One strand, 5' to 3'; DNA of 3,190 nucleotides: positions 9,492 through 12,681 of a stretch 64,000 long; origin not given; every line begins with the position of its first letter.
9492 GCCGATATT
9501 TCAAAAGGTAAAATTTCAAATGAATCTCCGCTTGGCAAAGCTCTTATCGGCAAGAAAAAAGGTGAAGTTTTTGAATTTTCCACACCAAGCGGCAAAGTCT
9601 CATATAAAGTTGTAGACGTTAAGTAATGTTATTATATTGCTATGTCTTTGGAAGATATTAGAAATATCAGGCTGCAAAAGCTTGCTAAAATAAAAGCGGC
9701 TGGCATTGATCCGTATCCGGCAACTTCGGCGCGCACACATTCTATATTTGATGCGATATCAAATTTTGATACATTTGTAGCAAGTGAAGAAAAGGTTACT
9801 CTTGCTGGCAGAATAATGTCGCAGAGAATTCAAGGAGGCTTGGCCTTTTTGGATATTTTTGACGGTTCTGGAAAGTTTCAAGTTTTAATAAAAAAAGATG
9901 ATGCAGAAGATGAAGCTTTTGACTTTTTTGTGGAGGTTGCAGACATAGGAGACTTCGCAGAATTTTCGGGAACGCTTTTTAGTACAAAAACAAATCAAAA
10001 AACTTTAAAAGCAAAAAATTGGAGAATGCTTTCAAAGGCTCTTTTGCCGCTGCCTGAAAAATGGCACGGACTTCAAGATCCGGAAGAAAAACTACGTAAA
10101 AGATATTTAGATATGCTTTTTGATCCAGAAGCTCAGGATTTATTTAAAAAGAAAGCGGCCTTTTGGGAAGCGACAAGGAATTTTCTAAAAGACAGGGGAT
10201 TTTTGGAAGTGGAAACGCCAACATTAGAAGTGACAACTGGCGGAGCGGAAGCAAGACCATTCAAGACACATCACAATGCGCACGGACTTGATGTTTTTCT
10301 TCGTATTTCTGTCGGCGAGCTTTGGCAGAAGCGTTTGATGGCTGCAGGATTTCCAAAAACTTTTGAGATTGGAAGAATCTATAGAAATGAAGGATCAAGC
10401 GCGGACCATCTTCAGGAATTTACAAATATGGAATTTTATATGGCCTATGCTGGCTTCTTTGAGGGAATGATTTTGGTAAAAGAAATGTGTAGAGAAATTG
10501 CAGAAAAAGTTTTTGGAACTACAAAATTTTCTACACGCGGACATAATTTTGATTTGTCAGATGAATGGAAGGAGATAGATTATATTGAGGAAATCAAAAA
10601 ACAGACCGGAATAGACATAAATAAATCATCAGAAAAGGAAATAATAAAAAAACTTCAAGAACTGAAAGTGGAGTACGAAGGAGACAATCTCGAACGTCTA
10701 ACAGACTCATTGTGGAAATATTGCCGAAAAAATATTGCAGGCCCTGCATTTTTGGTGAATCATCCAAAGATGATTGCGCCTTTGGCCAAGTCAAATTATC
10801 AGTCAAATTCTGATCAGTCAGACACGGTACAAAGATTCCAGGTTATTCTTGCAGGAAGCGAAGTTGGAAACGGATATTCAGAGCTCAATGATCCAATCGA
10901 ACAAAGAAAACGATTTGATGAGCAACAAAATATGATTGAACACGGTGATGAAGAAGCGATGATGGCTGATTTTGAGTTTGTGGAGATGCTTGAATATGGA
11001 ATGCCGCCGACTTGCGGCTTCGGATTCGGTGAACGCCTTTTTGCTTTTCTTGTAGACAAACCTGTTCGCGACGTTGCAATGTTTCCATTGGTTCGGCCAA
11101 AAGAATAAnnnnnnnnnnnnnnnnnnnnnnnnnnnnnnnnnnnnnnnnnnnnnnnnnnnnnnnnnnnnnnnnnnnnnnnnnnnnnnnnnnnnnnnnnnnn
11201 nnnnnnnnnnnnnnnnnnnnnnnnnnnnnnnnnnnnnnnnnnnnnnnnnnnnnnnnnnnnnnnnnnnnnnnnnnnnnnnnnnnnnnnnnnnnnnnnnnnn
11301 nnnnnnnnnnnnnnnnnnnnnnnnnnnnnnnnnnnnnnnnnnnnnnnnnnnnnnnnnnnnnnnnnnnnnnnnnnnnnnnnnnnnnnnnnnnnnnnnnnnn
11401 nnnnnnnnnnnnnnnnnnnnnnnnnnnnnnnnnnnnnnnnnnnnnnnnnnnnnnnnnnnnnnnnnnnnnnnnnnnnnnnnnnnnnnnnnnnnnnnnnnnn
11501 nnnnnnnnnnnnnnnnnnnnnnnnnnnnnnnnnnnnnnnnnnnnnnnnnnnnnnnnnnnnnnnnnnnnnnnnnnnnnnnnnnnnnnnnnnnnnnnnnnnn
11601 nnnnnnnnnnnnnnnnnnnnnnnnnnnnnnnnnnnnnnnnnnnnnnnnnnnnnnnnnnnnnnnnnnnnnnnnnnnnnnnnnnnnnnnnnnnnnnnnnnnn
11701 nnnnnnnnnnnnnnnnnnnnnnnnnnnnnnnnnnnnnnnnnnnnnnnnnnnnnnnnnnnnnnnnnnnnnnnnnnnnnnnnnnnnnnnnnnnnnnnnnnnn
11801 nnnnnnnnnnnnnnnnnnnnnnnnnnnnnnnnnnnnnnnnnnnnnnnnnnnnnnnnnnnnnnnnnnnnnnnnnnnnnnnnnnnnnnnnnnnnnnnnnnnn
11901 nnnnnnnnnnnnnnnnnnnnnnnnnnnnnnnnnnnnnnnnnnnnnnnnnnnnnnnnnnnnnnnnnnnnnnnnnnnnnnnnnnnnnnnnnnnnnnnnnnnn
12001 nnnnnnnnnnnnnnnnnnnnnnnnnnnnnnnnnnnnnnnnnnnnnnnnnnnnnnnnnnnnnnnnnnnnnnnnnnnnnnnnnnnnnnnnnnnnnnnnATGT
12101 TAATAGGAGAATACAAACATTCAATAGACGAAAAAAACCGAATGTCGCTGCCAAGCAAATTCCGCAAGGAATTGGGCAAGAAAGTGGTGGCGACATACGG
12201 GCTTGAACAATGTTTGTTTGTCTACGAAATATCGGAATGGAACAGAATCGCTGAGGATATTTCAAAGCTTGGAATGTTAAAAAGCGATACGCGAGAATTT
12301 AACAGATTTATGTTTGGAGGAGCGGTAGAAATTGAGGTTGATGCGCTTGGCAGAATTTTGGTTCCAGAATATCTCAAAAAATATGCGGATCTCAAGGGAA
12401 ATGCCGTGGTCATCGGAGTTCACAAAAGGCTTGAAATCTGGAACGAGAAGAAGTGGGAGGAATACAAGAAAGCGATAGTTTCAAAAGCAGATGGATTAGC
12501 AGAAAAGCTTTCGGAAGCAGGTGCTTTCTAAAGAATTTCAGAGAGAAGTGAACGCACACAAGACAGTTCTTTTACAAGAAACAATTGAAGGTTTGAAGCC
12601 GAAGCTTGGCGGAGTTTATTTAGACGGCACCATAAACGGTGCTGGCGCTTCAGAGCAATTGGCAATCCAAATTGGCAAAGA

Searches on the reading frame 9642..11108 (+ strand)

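Call 10: search_protein_families(library=pfam, proteins=[window:9642-11108:+], max_evalue=0.001)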
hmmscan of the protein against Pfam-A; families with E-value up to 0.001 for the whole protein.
window:9642-11108:+ (488 aa): 3 families
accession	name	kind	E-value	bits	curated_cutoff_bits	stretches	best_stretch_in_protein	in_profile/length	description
PF00152.25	tRNA-synt_2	-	3.1e-70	237.1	25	1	147-483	2-306/308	tRNA synthetases class II (D, K and N)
PF01336.31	tRNA_anti-codon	-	1.1e-11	44.9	27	1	52-129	1-74/75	OB-fold nucleic acid binding domain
PF01409.25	tRNA-synt_2d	-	0.0004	20.4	19.8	1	238-300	103-164/246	tRNA synthetases class II core domain (F)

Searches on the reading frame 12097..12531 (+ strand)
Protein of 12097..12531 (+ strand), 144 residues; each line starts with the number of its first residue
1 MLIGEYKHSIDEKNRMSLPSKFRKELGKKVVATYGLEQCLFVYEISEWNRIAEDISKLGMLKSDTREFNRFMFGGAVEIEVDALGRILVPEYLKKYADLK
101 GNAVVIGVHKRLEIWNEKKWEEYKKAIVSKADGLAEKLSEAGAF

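Call 10: search_protein_families(library=pfam, proteins=[window:12097-12531:+], max_evalue=0.001)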
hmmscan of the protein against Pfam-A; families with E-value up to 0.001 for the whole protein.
window:12097-12531:+ (144 aa): 1 family
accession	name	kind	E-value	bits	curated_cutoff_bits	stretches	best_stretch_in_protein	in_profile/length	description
PF02381.23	MraZ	-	1.5e-34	118.2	23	2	72-127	1-56/72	MraZ protein, putative antitoxin-like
